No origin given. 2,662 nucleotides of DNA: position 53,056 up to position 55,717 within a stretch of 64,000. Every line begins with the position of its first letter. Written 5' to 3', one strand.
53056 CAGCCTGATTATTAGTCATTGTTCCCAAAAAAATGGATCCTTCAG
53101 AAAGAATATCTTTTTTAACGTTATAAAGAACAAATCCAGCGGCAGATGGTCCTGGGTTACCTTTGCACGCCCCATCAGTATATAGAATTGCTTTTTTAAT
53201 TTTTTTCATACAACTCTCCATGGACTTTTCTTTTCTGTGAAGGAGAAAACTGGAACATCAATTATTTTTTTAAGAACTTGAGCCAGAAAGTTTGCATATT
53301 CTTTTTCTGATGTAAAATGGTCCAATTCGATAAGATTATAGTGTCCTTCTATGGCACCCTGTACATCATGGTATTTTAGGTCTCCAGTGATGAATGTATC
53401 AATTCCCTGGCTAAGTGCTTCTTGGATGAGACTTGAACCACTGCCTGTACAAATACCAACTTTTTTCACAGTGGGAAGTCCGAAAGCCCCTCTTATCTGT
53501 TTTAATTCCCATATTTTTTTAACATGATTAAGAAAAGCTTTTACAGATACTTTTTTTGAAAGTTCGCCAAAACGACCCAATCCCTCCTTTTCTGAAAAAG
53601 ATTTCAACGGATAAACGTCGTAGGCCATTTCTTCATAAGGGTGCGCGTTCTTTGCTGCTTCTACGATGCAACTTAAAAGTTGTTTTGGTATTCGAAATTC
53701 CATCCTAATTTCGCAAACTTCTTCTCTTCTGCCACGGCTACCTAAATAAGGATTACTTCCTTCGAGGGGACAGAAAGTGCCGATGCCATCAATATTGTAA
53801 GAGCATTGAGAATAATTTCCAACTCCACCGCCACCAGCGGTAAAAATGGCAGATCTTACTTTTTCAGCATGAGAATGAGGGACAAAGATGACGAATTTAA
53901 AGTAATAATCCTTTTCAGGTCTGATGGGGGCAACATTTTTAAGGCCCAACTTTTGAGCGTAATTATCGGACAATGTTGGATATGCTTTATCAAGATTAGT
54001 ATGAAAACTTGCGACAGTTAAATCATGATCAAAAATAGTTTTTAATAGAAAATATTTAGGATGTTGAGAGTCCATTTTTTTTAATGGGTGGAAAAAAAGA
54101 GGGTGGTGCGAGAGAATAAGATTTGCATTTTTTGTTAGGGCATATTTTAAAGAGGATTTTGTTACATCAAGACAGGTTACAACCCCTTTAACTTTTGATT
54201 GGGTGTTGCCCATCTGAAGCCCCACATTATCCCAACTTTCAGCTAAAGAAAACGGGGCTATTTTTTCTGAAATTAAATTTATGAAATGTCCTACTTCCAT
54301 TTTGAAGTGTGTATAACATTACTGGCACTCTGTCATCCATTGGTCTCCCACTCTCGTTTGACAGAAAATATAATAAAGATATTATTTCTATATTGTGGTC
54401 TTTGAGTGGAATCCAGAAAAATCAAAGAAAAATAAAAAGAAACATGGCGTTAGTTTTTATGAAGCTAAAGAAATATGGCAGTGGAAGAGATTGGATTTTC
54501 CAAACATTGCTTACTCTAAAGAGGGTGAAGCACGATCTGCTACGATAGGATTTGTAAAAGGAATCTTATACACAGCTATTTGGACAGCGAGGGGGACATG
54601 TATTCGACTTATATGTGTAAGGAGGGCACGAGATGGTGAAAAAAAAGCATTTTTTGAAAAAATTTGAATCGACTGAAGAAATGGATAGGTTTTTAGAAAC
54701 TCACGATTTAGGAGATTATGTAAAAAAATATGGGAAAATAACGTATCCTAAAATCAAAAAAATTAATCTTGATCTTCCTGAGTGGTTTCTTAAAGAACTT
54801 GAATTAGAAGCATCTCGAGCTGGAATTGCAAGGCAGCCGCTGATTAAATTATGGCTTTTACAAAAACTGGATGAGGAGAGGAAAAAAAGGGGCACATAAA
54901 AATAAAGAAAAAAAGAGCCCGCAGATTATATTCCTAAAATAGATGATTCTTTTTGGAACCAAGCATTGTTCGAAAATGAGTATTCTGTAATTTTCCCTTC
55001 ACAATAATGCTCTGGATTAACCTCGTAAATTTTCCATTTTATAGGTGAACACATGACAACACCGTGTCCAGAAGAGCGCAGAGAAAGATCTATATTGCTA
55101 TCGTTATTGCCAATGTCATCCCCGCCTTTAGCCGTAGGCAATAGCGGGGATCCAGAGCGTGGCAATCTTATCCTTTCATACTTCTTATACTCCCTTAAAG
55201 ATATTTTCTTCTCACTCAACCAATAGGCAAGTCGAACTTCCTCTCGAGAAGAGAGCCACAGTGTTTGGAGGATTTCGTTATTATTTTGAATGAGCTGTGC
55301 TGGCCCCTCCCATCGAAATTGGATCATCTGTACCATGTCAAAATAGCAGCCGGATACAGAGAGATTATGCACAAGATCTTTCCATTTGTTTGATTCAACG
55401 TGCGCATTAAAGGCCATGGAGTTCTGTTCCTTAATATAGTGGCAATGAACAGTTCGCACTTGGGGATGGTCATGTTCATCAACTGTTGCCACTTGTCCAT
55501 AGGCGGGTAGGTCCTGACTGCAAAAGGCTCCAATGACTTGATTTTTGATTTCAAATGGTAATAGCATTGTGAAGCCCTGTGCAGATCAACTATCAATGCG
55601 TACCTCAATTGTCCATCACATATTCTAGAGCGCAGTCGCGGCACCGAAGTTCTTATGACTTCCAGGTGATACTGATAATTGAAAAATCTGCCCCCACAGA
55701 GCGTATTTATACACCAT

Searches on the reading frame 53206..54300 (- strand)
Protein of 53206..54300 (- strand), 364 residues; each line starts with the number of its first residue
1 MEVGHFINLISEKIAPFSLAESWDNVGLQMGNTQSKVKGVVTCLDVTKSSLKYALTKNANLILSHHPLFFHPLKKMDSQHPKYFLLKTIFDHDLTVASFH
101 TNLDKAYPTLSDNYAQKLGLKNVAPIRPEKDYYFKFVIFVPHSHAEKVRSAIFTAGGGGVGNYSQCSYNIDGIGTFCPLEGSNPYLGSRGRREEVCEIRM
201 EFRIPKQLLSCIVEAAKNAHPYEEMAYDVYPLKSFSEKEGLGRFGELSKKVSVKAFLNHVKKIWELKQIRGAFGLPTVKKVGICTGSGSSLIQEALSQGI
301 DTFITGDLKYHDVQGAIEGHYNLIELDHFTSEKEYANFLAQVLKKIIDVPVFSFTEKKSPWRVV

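Call 71: search_protein_families(library=pfam, proteins=[window:53206-54300:-], max_evalue=0.0001)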
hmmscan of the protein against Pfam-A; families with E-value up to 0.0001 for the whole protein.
window:53206-54300:- (364 aa): 1 family
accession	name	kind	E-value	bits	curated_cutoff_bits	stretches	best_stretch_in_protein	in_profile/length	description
PF01784.24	DUF34_NIF3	-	6.2e-71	239.5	23.4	1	6-357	6-253/256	Duf34/NIF3 (NGG1p interacting factor 3)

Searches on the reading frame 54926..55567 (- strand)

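Call 71: search_protein_families(library=pfam, proteins=[window:54926-55567:-], max_evalue=0.0001)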
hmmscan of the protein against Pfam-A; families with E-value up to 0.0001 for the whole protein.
window:54926-55567:- (213 aa): 2 families
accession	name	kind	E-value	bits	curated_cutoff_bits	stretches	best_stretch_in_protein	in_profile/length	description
PF12766.13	Pyridox_oxase_2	-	1.7e-07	32.2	26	1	22-93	22-99/100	Pyridoxamine 5'-phosphate oxidase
PF01243.27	PNPOx_N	-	1.3e-06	29.3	28.1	1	23-105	14-87/120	Pyridoxamine 5'-phosphate oxidase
